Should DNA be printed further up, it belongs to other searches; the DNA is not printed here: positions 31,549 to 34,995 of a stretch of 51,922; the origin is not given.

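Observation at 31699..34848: NuoF/HydB-like subunit fused to a GltD/NfnB-like NADPH module within a HydABC-type [FeFe]-hydrogenase operon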

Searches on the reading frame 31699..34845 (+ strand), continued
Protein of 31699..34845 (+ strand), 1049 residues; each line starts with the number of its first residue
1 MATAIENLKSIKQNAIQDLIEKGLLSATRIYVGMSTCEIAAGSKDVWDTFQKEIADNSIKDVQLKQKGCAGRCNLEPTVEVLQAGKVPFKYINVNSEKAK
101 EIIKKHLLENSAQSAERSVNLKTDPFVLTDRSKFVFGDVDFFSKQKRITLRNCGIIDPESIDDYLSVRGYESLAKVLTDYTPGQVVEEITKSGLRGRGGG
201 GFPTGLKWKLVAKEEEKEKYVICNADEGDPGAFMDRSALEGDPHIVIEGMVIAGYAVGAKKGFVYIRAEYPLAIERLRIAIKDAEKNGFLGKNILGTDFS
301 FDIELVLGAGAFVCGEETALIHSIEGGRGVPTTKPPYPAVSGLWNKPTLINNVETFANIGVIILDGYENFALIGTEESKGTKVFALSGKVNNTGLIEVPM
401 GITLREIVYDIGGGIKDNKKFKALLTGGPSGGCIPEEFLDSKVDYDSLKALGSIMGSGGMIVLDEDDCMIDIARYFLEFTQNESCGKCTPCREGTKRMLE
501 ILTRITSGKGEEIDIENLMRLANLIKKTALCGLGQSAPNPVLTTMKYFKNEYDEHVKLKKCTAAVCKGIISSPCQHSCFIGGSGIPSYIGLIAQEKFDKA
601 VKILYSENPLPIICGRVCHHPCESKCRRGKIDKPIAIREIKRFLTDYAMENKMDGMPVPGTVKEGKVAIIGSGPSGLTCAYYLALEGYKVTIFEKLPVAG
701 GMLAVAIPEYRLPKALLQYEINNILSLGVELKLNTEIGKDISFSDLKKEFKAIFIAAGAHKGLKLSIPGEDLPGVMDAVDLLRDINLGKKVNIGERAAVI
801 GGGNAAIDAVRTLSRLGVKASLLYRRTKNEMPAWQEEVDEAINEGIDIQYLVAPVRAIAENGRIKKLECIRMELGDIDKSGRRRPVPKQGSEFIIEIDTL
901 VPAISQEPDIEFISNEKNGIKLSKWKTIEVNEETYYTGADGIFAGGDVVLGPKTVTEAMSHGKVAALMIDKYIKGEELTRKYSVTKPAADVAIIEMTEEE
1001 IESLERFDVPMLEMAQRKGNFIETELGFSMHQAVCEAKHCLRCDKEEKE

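Call 54: search_protein_families(library=ncbifam, proteins=[window:31699-34845:+], max_evalue=1e-10)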
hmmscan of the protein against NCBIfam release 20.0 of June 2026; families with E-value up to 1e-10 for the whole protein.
window:31699-34845:+ (1049 aa): 27 families (the best 25 are shown)
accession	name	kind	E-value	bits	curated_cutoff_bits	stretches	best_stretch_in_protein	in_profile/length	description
TIGR01959.1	nuoF_fam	equivalog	2.9e-150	500.2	558.65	1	158-556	11-410/410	NADH-quinone oxidoreductase subunit NuoF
NF009410.0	PRK12771.1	subfamily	3.3e-144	481.6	516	1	525-1043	4-511/566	NAD(P)-binding protein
NF009454.0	PRK12814.1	equivalog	7e-134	447.6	916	1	568-1046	98-575/657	putative NADPH-dependent glutamate synthase small subunit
NF009414.0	PRK12778.1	equivalog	1.5e-117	393.8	1103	1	564-974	329-750/752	bifunctional dihydroorotate dehydrogenase B NAD binding subunit/NADPH-dependent glutamate synthase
NF008436.0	PRK11278.1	equivalog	1.9e-115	386.3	749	1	156-570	22-440/448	NADH-quinone oxidoreductase subunit NuoF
NF010120.0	PRK13596.1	equivalog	4.2e-115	384.7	389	1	168-561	26-422/433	NADH-quinone oxidoreductase subunit NuoF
TIGR01316.1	gltA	equivalog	9.1e-105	351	471.75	1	548-973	12-449/449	NADPH-dependent glutamate synthase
NF010590.0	PRK13984.1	equivalog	5.5e-96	322.1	946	1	573-976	197-609/611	putative oxidoreductase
TIGR03315.1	Se_ygfK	equivalog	2.7e-93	313.1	835.3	1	546-1044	419-887/1012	putative selenate reductase subunit YgfK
NF009408.0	PRK12769.1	equivalog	4.7e-80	269.5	1003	1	571-974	233-652/659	formate-dependent uric acid utilization protein AegA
TIGR01318.1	gltD_gamma_fam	subfamily_domain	5e-80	269.3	482.95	1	560-973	36-465/467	glutamate synthase, small subunit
NF009413.0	PRK12775.1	equivalog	1.8e-77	261.1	1895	1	563-990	330-768/1006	putative trifunctional 2-polyprenylphenol hydroxylase/glutamate synthase subunit beta/ferritin domain-containing protein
NF009409.0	PRK12770.1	subfamily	5.5e-74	249.4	343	1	663-978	17-355/360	putative glutamate synthase subunit beta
NF009415.0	PRK12779.1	equivalog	1e-72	245.4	1519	1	584-986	219-639/944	putative bifunctional glutamate synthase subunit beta/2-polyprenylphenol hydroxylase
NF009451.0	PRK12809.1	equivalog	2.8e-69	234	1154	1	573-967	218-628/639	formate-dependent uric acid utilization protein YgfT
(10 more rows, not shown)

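Call 68: predict_structure(alignment_id=A1)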
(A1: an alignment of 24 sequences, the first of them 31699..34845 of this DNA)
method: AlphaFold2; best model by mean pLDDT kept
length: 1049 residues; sequences in the alignment: 24
mean_pLDDT: 80.9   pTM: 0.56
mean pLDDT of the five models: 80.9, 80.1, 79.7, 76.2, 75.0
residues with pLDDT >= 90: 280; 70-90: 568; 50-70: 161; < 50: 40
segments of 3 or more residues with pLDDT < 50: 122-130, 198-200, 311-315, 564-571, 1044-1049
pLDDT, mean of each block of 10 residues (from residue 1): 84 87 82 85 92 91 85 74 78 90 91 69 48 52 70 82 87 94 94 68 82 89 71 76 93 96 87 92 95 94 83 55 71 54 84 87 87 81 81 80 86 79 73 81 79 65 83 77 58 82 81 90 79 71 86 73 47 64 73 88 85 82 65 77 90 73 89 93 93 91 87 88 91 86 87 87 85 88 87 91 90 90 91 86 91 92 91 74 79 94 84 67 83 88 88 79 93 87 52 63 74 76 77 85 46
secondary structure, 60 per line:
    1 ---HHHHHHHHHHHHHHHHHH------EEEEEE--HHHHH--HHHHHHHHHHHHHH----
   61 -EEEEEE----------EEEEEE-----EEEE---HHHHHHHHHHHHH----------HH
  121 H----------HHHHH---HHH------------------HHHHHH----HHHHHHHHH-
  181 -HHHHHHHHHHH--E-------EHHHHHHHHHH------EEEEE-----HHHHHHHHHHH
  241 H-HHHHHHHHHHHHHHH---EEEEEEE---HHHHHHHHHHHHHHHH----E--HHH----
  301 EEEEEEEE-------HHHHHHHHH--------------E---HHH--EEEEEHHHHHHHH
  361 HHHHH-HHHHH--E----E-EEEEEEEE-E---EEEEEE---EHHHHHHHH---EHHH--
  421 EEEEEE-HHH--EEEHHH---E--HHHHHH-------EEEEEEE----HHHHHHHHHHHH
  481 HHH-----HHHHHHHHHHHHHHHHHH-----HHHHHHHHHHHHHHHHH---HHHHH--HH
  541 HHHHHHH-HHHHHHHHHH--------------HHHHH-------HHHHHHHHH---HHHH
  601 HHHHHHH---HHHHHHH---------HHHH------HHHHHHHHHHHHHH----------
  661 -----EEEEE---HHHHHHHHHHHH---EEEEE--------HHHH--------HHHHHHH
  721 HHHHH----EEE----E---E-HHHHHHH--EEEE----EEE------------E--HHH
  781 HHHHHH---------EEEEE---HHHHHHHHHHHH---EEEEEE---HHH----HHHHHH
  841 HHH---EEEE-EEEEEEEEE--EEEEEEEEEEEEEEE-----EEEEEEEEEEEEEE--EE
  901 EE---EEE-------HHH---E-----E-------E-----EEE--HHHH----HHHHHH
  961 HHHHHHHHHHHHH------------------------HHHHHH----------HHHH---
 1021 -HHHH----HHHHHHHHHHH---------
elements in order (helices of 4 or more, strands of 3 or more residues): H4-21 E28-33 H36-40 H43-56 E62-67 E78-83 E89-92 H96-108 H132-136 H161-166 H171-179 H182-192 H204-213 E220-224 H230-241 H243-257 E261-267 H271-286 E301-308 H316-324 E348-352 H353-365 H367-371 E381-388 E394-399 H404-411 E421-426 E433-435 H445-450 E458-464 H469-483 H489-506 H512-528 H532-536 H539-547 H549-558 H573-577 H585-593 H597-607 H611-617 H627-630 H637-650 E666-670 H674-685 E689-693 H702-705 H714-725 E730-732 H743-749 E752-755 E760-762 H778-786 E796-800 H804-815 E819-824 H835-843 E847-850 E852-860 E863-877 E883-896 E899-902 E906-908 E942-944 H947-950 H955-973 H998-1003 H1014-1017 H1022-1025 H1030-1040

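Call 70: fold_search(model_id=the predicted structure, library=pdb)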
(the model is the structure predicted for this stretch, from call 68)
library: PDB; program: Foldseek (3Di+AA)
matches with E <= 10: 1977; with E <= 0.001: 799
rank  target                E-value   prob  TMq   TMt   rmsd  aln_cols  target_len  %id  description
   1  9bp5_B                1.4e-59  1.00  0.48  0.85   4.2       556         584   55  Structure of electron bifurcating Nfn-ABC holoenzyme from Caldicellulosiruptor saccharolyticus (released 2025-03-05)
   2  9bov_B                4.7e-59  1.00  0.48  0.94   2.8       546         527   56  Structure of electron bifurcating Nfn-ABC complexed with NAD from Caldicellulosiruptor saccharolyticus (released 2025-03-05)
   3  9n5u_B                7.5e-58  1.00  0.48  0.84   2.9       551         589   54  Structure of the Thermococcus sibiricus NfnABC complex (released 2025-05-07)
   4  8oh5_B                1.8e-57  1.00  0.48  0.86   2.4       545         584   55  Cryo-EM structure of the electron bifurcating transhydrogenase StnABC complex from Sporomusa Ovata (state 2) (released 2023-09-13)
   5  9n5v_B                2.2e-57  1.00  0.48  0.84   2.7       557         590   54  Structure of the NAD(H)-bound Thermococcus sibiricus NfnABC complex (released 2025-05-07)
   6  9mqx_B                3.1e-57  1.00  0.49  0.82   4.4       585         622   47  Electron-bifurcating Tungstopyranopterin-containing aldehyde oxidoreductase with NADH (released 2025-07-16)
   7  7p5h_B                1.9e-56  1.00  0.48  0.90   4.0       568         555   48  TmHydABC- D2 map (released 2022-09-14)
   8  7q4v_B                2.1e-56  1.00  0.48  0.83   4.2       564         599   55  Electron bifurcating hydrogenase - HydABC from A. woodii (released 2023-02-22)
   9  8a6t_B                2.8e-56  1.00  0.50  0.81   4.8       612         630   47  Cryo-EM structure of the electron bifurcating Fe-Fe hydrogenase HydABC complex from Thermoanaerobacter kivui in the re (released 2023-02-15)
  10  7p8n_b                4.7e-56  1.00  0.48  0.89   4.3       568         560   47  TmHydABC- T. maritima hydrogenase with bridge closed (released 2022-09-14)
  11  7p8n_B                1.2e-55  1.00  0.49  0.83   3.9       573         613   47  TmHydABC- T. maritima hydrogenase with bridge closed (released 2022-09-14)
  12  7p92_B                8.2e-55  1.00  0.49  0.82   3.7       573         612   47  TmHydABC- T. maritima bifurcating hydrogenase with bridge domain up (released 2022-09-14)
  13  7q4w_B                5.4e-48  1.00  0.38  0.83   3.5       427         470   64  CryoEM structure of electron bifurcating Fe-Fe hydrogenase HydABC complex A. woodii in the oxidised state (released 2023-02-15)
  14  9bov_A                1.6e-47  1.00  0.43  0.38  15.2       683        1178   33  Structure of electron bifurcating Nfn-ABC complexed with NAD from Caldicellulosiruptor saccharolyticus (released 2025-03-05)
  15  7t2r_B                6.0e-47  1.00  0.39  0.96   1.8       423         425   63  Structure of electron bifurcating Ni-Fe hydrogenase complex HydABCSL in FMN-free apo state (released 2022-03-16)
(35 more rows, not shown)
